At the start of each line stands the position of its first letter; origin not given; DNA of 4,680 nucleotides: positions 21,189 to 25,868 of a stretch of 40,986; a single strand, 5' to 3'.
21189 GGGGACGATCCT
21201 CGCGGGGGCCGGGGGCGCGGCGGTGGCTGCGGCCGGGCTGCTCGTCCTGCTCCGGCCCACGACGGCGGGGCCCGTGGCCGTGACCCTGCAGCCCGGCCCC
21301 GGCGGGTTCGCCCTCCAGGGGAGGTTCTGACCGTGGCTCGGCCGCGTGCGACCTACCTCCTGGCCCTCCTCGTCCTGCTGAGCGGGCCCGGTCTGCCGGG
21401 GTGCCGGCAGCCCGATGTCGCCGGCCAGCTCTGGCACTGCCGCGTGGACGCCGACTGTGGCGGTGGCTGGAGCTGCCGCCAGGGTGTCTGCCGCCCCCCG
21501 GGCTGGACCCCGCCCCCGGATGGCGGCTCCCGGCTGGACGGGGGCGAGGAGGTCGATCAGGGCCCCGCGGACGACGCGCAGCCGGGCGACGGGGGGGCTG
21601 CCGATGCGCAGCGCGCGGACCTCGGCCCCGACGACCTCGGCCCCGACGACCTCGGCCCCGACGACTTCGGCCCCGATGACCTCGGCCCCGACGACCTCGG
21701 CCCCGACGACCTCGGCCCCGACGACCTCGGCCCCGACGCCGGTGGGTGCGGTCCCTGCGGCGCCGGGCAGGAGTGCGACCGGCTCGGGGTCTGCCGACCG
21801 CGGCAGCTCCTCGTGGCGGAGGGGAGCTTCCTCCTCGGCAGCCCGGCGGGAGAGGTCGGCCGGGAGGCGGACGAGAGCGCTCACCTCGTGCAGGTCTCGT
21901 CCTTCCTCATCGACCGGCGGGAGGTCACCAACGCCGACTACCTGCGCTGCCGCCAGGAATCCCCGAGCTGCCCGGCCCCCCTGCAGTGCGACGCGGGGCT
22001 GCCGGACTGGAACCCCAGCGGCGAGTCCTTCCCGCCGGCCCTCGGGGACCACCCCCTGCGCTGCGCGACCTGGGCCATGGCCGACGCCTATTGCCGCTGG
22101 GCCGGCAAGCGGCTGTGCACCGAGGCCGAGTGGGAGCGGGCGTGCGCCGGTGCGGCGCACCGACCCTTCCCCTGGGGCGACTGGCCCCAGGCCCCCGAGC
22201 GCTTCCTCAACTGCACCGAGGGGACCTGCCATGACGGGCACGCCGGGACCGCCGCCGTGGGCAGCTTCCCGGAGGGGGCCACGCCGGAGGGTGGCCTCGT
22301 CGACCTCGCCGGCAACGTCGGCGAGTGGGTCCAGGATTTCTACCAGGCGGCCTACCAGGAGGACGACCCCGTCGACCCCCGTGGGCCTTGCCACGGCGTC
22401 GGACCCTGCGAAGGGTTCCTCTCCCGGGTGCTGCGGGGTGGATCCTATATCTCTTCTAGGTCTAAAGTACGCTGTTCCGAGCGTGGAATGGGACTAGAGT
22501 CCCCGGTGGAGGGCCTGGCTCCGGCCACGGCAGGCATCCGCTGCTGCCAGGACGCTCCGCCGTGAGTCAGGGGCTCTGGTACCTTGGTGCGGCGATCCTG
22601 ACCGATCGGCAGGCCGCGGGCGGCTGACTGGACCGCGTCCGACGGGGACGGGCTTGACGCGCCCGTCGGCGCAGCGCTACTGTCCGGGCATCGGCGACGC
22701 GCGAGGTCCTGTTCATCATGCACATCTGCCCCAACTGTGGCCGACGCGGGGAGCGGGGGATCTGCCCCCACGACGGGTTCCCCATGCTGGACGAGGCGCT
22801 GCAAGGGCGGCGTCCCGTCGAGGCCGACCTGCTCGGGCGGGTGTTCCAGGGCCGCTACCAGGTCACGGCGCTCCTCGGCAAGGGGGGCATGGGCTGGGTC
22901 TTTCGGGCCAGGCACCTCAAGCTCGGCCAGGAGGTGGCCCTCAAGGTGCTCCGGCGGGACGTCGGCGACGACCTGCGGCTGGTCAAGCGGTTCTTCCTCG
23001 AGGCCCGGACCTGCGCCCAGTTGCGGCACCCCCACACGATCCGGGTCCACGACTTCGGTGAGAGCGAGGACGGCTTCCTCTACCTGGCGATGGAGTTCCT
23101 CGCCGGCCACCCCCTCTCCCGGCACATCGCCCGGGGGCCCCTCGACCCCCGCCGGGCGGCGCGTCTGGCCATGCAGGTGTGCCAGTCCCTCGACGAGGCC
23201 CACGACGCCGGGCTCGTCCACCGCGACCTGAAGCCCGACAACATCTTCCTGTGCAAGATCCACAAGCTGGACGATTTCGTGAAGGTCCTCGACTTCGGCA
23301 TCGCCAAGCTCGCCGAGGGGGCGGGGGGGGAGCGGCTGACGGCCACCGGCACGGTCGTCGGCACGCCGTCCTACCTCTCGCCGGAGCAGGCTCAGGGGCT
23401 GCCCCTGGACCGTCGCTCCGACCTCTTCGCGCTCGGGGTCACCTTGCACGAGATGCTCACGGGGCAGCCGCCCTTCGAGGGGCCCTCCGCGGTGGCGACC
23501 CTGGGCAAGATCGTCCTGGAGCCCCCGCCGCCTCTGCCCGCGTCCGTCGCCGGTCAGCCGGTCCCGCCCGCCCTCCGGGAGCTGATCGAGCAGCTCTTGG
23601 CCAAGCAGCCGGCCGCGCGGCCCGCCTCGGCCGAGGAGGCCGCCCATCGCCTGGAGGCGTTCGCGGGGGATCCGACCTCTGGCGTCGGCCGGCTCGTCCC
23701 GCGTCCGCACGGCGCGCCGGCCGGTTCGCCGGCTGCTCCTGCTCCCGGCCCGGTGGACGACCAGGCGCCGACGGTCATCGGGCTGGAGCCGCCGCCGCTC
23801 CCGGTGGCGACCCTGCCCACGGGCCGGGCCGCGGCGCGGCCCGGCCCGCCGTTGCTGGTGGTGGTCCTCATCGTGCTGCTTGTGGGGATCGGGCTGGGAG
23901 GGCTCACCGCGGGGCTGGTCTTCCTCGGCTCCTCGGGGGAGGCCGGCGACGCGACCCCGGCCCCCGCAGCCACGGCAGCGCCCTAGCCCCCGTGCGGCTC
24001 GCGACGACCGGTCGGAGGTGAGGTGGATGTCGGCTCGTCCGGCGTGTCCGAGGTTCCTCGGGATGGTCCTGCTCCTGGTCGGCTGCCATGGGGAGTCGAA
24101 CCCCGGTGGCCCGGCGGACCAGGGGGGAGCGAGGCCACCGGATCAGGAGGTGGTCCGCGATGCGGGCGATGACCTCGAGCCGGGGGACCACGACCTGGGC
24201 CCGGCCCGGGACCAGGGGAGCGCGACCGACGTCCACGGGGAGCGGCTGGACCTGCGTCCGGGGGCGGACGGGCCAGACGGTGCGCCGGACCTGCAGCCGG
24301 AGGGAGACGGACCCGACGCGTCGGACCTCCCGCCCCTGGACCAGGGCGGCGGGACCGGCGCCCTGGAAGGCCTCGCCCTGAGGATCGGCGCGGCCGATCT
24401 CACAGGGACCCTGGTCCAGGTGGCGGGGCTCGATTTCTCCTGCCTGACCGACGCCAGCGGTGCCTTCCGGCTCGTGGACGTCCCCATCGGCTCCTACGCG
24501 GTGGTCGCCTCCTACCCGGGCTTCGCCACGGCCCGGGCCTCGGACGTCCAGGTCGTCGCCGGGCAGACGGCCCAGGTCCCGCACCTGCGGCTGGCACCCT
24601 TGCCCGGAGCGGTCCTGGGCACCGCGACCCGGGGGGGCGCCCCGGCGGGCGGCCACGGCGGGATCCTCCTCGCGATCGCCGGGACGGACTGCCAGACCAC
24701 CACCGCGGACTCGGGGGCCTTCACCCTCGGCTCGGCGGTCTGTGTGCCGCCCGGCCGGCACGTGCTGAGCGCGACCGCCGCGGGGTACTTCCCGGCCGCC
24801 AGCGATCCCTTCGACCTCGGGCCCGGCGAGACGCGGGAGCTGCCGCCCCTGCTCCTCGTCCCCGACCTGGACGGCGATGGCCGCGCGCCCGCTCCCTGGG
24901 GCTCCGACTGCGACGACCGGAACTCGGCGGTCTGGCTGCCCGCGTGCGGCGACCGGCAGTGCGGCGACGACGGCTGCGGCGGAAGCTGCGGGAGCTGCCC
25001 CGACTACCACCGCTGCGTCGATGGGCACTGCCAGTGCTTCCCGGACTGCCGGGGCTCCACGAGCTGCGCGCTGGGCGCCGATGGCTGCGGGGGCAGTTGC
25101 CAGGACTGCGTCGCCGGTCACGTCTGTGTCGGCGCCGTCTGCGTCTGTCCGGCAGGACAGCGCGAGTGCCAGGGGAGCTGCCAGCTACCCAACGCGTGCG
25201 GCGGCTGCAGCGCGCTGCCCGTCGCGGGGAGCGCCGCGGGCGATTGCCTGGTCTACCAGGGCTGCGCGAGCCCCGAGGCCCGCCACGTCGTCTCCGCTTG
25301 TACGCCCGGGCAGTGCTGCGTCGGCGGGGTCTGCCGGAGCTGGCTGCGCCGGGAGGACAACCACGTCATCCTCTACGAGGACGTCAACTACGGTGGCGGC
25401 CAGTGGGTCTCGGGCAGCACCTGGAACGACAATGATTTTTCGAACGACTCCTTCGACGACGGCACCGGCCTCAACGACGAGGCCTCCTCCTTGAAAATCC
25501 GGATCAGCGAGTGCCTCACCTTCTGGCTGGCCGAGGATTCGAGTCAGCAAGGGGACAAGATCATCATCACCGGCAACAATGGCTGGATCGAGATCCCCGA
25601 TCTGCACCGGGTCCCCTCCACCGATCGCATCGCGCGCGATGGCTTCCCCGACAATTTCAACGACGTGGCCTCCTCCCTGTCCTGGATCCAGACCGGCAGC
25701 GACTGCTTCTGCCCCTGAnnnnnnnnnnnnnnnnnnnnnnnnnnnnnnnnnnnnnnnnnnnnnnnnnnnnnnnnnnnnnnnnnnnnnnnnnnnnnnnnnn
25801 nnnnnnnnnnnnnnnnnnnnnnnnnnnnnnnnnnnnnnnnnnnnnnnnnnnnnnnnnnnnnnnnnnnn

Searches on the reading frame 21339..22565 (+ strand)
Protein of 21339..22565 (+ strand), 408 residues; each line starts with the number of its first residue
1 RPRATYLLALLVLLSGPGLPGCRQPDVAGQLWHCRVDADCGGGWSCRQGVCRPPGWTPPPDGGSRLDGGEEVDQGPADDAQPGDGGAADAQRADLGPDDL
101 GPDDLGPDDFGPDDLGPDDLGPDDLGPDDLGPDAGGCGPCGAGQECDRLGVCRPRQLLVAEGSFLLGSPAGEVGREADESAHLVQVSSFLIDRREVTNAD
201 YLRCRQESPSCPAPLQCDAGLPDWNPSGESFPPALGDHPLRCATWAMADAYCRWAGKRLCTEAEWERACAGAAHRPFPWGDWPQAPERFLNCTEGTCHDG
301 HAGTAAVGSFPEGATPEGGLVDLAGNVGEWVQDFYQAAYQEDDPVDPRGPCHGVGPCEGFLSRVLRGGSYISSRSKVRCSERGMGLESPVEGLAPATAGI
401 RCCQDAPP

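Call 12: search_protein_families(library=pfam, proteins=[window:21339-22565:+], max_evalue=0.001)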
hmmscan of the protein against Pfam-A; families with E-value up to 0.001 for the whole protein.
window:21339-22565:+ (408 aa): 1 family
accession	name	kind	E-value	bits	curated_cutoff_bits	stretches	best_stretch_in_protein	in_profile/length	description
PF03781.23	FGE-sulfatase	-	8.3e-39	134.2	23.3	1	155-402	4-253/255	Sulfatase-modifying factor enzyme 1-like domain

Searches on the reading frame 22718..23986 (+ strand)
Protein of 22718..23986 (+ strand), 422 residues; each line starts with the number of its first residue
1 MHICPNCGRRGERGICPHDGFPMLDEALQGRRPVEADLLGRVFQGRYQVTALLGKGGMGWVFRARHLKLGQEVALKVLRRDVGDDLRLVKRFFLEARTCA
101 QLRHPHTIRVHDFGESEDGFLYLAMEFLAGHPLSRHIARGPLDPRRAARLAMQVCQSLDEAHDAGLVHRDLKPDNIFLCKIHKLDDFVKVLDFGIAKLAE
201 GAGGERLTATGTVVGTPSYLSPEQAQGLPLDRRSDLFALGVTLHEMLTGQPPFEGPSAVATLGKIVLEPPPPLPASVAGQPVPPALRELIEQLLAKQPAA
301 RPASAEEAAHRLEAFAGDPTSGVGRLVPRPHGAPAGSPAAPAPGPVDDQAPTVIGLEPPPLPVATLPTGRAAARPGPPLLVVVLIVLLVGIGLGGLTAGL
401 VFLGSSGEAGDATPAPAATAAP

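Call 11: search_protein_families(library=pfam, proteins=[window:22718-23986:+], max_evalue=0.001)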
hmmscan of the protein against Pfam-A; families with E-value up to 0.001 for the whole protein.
window:22718-23986:+ (422 aa): 3 families
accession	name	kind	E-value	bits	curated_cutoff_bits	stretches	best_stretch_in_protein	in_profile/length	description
PF00069.31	Pkinase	-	7.5e-46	157.1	31.7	1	47-309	1-259/263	Protein kinase domain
PF07714.23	PK_Tyr_Ser-Thr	-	1.8e-26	93.4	23.1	1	50-303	4-250/258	Protein tyrosine and serine/threonine kinase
PF03109.22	ABC1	-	5.5e-05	22.9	22.9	0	122-197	144-215/244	ABC1 atypical kinase-like domain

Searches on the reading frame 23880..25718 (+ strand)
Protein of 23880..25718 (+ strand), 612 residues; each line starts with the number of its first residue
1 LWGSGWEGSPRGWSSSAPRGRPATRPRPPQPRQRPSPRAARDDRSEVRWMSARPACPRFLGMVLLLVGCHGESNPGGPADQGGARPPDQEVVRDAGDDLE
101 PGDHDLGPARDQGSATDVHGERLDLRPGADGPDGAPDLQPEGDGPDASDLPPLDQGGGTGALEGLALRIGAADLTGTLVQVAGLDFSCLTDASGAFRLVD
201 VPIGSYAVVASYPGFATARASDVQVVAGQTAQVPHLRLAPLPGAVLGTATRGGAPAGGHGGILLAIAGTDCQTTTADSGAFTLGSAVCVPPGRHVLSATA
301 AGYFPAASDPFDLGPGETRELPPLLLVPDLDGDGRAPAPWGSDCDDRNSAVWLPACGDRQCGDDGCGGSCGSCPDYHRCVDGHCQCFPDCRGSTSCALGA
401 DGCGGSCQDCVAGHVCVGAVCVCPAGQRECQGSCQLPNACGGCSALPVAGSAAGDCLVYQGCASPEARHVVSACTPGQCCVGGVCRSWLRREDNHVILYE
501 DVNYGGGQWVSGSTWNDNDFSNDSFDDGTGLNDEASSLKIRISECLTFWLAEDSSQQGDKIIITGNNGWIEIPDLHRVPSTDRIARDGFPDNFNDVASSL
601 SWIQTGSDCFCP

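Call 11: search_protein_families(library=pfam, proteins=[window:23880-25718:+], max_evalue=0.001)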
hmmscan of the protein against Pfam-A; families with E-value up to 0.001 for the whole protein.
window:23880-25718:+ (612 aa): 3 families
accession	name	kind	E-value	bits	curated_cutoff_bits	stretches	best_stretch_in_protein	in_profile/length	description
PF13620.12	CarboxypepD_reg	-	7.5e-18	65.1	32.3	1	175-233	15-77/82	Carboxypeptidase regulatory-like domain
PF13715.12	CarbopepD_reg_2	-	9.4e-07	29.2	32.2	1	174-230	14-69/88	CarboxypepD_reg-like domain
PF14686.12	fn3_3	-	0.0002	21.5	24.4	1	160-232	3-74/75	Polysaccharide lyase family 4, domain II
